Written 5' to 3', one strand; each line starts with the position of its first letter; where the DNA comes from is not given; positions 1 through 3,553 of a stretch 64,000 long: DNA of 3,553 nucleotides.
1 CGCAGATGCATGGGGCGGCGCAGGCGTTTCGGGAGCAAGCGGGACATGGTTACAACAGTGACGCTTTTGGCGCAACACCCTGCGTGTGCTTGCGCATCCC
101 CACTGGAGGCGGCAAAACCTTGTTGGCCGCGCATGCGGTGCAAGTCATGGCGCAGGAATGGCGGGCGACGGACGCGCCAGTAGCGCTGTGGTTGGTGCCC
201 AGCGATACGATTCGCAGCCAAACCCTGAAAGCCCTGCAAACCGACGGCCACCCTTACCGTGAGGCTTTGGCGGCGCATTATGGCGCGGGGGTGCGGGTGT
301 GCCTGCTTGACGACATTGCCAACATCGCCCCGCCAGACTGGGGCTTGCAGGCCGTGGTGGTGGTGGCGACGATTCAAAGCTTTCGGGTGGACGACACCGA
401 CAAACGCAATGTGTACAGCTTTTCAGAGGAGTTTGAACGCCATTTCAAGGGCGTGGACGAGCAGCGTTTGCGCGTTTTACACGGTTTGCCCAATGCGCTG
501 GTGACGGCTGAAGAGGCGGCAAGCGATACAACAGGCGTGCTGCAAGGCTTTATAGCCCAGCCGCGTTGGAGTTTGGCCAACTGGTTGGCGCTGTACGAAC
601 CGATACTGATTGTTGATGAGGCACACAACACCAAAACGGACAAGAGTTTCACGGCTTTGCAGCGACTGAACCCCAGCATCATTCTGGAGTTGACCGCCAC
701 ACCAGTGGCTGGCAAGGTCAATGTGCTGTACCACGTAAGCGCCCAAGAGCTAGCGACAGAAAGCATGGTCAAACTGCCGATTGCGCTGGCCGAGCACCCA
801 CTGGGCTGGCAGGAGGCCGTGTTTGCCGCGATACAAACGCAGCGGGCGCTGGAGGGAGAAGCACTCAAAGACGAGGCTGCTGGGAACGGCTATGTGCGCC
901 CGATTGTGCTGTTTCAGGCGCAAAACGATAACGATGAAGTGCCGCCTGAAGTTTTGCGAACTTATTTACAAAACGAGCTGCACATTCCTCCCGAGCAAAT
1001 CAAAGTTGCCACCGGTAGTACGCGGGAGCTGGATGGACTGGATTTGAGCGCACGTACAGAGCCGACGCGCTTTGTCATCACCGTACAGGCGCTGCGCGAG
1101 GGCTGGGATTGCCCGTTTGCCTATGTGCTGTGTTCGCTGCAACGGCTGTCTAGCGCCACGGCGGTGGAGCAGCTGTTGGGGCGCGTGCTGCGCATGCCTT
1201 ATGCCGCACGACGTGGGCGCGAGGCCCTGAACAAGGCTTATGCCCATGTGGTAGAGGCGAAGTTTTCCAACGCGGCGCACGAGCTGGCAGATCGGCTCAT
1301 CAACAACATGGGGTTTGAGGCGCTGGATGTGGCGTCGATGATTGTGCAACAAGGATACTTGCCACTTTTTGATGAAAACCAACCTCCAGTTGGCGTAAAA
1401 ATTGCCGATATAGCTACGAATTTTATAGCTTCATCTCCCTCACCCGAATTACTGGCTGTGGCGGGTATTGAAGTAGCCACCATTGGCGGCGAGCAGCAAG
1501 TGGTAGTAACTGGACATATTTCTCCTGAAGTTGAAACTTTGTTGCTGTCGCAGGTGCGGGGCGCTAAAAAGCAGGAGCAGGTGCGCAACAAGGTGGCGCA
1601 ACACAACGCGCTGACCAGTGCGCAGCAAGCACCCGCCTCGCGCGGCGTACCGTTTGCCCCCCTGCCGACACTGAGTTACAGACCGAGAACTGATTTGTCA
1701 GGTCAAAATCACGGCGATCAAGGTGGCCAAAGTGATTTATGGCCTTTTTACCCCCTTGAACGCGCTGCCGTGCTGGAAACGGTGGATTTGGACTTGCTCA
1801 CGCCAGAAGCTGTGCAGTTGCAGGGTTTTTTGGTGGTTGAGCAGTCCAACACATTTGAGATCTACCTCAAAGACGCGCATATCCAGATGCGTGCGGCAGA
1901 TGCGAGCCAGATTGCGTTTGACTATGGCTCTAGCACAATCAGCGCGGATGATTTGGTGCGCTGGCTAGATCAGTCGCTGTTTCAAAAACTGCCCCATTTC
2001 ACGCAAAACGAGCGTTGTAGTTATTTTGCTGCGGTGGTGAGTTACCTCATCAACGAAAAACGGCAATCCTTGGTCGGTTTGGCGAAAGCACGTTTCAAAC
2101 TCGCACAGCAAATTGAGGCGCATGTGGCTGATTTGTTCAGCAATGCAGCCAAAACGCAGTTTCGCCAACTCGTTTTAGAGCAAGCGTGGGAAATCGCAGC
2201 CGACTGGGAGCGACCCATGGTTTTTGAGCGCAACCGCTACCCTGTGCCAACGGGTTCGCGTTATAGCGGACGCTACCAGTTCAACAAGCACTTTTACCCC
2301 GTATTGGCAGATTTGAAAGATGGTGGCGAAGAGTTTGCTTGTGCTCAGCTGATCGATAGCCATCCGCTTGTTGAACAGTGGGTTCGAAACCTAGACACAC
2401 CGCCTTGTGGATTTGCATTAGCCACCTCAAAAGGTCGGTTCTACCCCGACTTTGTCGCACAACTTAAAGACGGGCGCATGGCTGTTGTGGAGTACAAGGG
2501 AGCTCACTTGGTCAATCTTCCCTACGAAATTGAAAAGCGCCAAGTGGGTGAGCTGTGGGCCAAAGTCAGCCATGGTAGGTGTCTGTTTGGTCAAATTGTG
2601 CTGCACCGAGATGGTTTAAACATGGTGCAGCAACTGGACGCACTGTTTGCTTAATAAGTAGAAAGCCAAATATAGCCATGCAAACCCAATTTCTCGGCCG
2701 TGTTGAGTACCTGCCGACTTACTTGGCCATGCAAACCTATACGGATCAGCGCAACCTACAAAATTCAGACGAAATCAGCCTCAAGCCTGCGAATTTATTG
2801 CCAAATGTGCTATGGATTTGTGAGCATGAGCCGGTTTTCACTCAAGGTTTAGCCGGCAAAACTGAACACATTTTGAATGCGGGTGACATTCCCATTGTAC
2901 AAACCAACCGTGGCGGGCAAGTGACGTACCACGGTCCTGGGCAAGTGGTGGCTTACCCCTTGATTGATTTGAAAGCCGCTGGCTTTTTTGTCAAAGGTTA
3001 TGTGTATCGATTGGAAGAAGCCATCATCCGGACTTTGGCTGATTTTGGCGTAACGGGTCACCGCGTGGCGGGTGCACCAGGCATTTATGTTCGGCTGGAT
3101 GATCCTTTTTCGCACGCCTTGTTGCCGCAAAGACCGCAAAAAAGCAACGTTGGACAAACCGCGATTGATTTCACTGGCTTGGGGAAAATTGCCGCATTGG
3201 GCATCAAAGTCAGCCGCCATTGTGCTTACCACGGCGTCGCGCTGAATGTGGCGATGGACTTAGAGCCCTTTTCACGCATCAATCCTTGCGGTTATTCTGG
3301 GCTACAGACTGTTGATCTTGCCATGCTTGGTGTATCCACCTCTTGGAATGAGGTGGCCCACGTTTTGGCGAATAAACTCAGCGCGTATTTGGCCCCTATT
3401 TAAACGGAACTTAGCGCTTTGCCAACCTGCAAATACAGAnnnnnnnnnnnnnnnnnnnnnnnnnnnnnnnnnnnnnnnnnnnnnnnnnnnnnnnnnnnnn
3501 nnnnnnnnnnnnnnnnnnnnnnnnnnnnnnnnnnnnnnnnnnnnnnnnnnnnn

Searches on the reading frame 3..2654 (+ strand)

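Call 11: search_protein_families(library=ncbifam, proteins=[window:3-2654:+], max_evalue=0.00001)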
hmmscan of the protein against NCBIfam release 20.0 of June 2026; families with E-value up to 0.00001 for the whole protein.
window:3-2654:+ (883 aa): 2 families
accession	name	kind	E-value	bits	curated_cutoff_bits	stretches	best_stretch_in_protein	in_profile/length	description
NF046055.1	restr_BPTD_3080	equivalog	8.3e-10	37.2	800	0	776-854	862-940/970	BPTD_3080 family restriction endonuclease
NF012027.0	PRK15483.1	equivalog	3.3e-09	35.2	564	0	350-402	497-549/986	type III restriction-modification system endonuclease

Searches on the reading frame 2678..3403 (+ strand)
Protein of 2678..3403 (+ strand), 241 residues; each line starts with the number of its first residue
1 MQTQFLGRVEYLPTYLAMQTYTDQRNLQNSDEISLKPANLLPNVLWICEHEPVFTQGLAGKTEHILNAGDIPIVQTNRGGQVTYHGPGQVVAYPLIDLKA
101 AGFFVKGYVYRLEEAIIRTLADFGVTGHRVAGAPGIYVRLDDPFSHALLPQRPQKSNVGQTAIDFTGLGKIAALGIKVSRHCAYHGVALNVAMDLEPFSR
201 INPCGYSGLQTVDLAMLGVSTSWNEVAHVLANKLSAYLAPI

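Call 66: search_solved_structures(query=window:2678-3403:+, max_evalue=0.00001, show_alignments=2)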
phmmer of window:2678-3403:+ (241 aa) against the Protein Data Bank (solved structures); distinct sequences matched with E-value up to 0.00001: 3.
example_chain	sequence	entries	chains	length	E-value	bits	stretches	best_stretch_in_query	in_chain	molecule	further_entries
1w66_A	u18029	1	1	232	1.5e-26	96.7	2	44-138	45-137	LIPOYLTRANSFERASE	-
2qht_A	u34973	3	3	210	1.5e-19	73.7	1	41-141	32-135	Lipoyltransferase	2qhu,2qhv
2qhs_A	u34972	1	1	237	1.8e-19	73.5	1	38-140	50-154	Lipoyltransferase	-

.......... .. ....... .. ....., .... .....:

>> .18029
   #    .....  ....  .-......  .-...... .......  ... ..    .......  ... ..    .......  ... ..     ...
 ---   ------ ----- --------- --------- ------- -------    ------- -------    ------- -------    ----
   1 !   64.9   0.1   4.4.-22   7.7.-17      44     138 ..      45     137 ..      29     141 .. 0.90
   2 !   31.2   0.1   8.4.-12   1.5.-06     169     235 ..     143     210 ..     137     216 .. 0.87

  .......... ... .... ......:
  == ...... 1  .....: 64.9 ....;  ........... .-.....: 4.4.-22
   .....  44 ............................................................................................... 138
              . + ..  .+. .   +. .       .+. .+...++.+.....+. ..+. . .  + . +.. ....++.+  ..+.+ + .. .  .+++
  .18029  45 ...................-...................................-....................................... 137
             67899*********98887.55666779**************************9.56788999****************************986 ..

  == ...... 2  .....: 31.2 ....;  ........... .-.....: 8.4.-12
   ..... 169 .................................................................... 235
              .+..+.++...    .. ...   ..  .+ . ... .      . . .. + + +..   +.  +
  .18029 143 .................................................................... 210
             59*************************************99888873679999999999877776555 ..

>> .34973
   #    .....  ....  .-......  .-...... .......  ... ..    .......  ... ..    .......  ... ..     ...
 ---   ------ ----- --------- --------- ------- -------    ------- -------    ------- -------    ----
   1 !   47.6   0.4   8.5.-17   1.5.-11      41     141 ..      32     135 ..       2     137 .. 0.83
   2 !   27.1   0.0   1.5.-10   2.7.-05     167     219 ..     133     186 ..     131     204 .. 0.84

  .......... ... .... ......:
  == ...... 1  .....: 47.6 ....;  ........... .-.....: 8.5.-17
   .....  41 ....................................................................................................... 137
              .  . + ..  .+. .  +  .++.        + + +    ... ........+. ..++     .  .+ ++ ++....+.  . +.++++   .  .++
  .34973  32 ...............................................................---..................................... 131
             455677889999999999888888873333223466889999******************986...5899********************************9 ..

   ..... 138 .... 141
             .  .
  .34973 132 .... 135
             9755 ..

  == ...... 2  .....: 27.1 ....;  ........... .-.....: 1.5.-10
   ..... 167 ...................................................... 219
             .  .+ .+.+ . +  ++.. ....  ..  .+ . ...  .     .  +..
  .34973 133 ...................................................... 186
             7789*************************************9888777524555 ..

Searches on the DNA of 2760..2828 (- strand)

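Call 94: build_rna_model(alignment_id=A4, structure=none)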
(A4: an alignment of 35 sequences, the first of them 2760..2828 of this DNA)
Model R1 built from alignment A4 (35 sequences, 70 columns); structure: none (sequence only).
model positions 69; base pairs 0; branch points 0; effective number of sequences 7.21; information 0.815 bits per position. No base pairs: searches with it score sequence only.

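Call 95: search_with_rna_model(model_id=R1, sources=[L173, L174, L175, L172, L090, L092, L093, L094], max_evalue=1, show_alignments=4)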
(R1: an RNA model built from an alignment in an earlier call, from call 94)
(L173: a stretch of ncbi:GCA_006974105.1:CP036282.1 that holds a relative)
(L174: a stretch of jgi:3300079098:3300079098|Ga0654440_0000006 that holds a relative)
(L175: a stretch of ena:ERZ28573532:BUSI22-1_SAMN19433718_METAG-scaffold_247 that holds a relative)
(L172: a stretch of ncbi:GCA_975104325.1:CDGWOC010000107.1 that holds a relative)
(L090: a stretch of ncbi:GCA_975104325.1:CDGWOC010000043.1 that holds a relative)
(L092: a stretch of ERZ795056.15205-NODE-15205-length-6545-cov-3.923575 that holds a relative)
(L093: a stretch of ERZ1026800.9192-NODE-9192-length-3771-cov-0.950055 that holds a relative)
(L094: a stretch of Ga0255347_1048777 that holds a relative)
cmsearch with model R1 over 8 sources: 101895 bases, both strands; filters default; matches with E-value up to 1: 13.
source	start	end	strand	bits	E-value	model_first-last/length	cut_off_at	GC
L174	15727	15793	+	51.3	9.3e-15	2-68/69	-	0.34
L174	7965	8030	+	50.5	1.6e-14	2-67/69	-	0.33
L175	17256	17320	-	42.5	5.1e-12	2-66/69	-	0.32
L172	13504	13569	-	40.3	2.4e-11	2-67/69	-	0.33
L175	11191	11248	-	35.6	7e-10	3-60/69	-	0.5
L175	9849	9909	-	30.3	3.2e-08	5-65/69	-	0.46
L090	12291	12347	+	26.2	6.3e-07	2-58/69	-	0.32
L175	19494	19541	-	21.5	1.9e-05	5-52/69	-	0.38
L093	2787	2853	-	20.6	3.4e-05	2-68/69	-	0.36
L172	8003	8039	-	19.8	6.3e-05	4-40/69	-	0.51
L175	21766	21817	-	17.2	0.00041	5-58/69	-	0.31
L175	17301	17327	+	15.8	0.0011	3-29/69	-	0.26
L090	17366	17407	+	15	0.0019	7-48/69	-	0.38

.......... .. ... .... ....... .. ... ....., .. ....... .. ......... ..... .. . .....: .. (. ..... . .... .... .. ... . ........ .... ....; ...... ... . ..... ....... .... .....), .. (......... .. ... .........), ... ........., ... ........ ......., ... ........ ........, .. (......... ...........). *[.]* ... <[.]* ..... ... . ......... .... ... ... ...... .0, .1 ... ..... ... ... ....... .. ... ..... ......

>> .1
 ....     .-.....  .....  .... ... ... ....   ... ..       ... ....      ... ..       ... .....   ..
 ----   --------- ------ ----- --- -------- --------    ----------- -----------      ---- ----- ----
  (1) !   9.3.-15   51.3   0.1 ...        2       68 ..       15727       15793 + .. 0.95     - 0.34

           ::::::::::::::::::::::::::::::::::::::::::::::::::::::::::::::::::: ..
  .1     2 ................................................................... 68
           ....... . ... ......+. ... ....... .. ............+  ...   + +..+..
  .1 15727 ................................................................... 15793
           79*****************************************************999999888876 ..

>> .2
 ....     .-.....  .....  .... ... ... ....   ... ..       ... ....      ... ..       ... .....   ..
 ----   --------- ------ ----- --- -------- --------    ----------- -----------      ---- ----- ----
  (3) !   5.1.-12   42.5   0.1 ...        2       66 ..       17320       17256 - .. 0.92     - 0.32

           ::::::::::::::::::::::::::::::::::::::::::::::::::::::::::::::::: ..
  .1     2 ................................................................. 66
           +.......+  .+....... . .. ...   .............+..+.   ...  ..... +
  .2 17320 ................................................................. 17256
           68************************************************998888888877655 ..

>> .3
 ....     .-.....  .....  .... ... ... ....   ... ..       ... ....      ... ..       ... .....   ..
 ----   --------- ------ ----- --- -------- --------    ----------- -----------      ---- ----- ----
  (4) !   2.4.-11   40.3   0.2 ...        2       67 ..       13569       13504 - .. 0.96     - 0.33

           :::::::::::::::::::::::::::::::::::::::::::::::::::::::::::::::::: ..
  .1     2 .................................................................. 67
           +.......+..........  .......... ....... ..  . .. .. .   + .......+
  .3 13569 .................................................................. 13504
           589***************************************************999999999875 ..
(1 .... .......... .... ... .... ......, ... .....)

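Call 102: search_with_rna_model(model_id=R1, sources=[L176], max_evalue=1, show_alignments=2)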
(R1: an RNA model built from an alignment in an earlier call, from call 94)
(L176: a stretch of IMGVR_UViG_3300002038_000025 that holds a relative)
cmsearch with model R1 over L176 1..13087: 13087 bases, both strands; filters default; matches with E-value up to 1: 1.
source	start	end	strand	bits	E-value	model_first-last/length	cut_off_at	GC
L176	12423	12461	-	14.3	0.0004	14-52/69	-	0.46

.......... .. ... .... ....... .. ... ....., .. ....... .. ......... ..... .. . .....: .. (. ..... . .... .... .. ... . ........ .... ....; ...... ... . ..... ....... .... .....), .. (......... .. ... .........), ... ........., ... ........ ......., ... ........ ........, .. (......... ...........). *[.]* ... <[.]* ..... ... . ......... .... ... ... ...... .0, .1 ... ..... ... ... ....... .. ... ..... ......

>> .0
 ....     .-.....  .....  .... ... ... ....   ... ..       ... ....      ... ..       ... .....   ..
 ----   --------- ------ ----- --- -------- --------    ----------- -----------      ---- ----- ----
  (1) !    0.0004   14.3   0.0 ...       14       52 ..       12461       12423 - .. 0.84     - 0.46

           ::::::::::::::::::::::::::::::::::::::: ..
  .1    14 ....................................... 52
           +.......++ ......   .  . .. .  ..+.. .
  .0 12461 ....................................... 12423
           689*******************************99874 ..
